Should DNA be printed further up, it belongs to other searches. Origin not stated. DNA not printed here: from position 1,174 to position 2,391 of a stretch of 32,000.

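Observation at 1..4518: Tandem pair of integrin-alpha-like type-I membrane proteins in a bacterium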

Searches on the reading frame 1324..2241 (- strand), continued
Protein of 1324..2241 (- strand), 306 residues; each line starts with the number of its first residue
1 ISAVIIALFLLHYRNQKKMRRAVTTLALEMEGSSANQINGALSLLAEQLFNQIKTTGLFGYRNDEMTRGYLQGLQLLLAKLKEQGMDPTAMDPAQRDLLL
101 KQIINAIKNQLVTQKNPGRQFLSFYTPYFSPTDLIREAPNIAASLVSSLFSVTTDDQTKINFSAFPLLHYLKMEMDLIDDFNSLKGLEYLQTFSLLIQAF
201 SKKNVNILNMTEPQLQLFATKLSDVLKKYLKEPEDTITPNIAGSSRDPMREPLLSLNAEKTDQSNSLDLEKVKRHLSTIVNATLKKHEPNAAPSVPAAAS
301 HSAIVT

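Call 99: find_encoding_contigs(protein=P0291, flank=10000, max_places=3)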
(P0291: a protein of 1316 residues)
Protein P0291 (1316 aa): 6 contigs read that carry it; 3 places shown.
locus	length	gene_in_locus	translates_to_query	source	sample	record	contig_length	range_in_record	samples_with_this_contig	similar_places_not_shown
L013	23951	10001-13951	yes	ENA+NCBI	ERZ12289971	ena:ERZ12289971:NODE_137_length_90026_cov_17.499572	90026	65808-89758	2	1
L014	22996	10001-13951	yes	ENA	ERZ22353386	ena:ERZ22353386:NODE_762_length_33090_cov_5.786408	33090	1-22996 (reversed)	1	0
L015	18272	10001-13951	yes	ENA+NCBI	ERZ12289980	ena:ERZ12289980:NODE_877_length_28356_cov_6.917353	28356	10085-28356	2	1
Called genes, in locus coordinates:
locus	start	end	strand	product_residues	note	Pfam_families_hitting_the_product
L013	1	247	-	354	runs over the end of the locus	PF00072:Response_reg, PF01339:CheB_methylest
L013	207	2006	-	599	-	PF12729:4HB_MCP_1 (weak), PF00672:HAMP (weak), PF00015:MCPsignal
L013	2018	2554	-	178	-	PF01584:CheW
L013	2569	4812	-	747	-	PF01627:Hpt, PF02518:HATPase_c, PF01584:CheW, PF00072:Response_reg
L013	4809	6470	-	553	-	PF00672:HAMP, PF00015:MCPsignal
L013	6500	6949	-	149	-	PF01584:CheW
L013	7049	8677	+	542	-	PF00512:HisKA (weak), PF00072:Response_reg, PF00989:PAS, PF13426:PAS_9, PF00990:GGDEF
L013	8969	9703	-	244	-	PF13505:OMP_b-brl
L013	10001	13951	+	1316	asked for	PF13517:FG-GAP_3 (faint), PF01839:FG-GAP, PF21955:CarG-like (faint), PF01839:FG-GAP, PF16184:Cadherin_3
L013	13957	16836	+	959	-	PF12951:PATR (weak), PF03797:Autotransporter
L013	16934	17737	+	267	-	PF13505:OMP_b-brl (faint)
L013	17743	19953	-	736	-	-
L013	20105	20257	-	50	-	-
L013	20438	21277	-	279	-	PF03099:BPL_LplA_LipB, PF02237:BPL_C (faint)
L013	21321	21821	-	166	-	PF19834:DUF6314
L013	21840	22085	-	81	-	PF00743:FMO-like, PF00890:FAD_binding_2 (weak), PF03486:HI0933_like (weak), PF07992:Pyr_redox_2 (weak), PF12831:FAD_oxidored (weak), PF13450:NAD_binding_8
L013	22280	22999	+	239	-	PF04231:Endonuclease_1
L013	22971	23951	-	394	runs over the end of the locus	PF14294:DUF4372, PF01609:DDE_Tnp_1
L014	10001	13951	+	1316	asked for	PF13517:FG-GAP_3 (faint), PF01839:FG-GAP, PF21955:CarG-like (faint), PF01839:FG-GAP, PF16184:Cadherin_3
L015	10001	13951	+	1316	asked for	PF13517:FG-GAP_3 (faint), PF01839:FG-GAP, PF21955:CarG-like (faint), PF01839:FG-GAP, PF16184:Cadherin_3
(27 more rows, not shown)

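Call 103: search_protein_families(library=pfam, proteins=[P0291, L013:13957-16836:+, L013:16934-17737:+, L013:17743-19953:-, L006:17408-18220:+, L006:6052-7365:+], max_evalue=0.001)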
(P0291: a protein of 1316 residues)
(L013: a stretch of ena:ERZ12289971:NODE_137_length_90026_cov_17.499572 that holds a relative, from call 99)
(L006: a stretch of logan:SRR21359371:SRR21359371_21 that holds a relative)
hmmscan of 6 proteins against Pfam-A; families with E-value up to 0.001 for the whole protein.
P0291 (1316 aa): 4 families
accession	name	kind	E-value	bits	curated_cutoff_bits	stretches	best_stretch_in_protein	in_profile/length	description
PF01839.29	FG-GAP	-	1.4e-43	146.6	22.1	6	400-436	2-36/37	FG-GAP repeat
PF16184.11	Cadherin_3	-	2.5e-38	130.7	25.5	4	818-905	1-93/106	Cadherin-like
PF13517.12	FG-GAP_3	-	6.1e-12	46.4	26.9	0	243-276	28-61/61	FG-GAP-like repeat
PF21955.1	CarG-like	-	6.1e-08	33.3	28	0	407-436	9-38/144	Carbapenem resistance protein CarG-like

L013:13957-16836:+ (959 aa): 2 families
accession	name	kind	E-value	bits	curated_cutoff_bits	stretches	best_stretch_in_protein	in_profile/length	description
PF03797.25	Autotransporter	-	2.6e-29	103.2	26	1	695-939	5-255/255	Autotransporter beta-domain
PF12951.13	PATR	-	1.2e-06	28.8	27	1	262-291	1-30/30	Passenger-associated-transport-repeat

L013:16934-17737:+ (267 aa): 1 family
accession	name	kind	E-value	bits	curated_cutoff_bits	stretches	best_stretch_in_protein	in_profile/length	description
PF13505.12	OMP_b-brl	-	1.7e-05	25.5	28.7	1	19-222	2-146/175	Outer membrane protein beta-barrel domain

L013:17743-19953:- (736 aa): 0 families

L006:17408-18220:+ (270 aa): 0 families

L006:6052-7365:+ (437 aa): 0 families
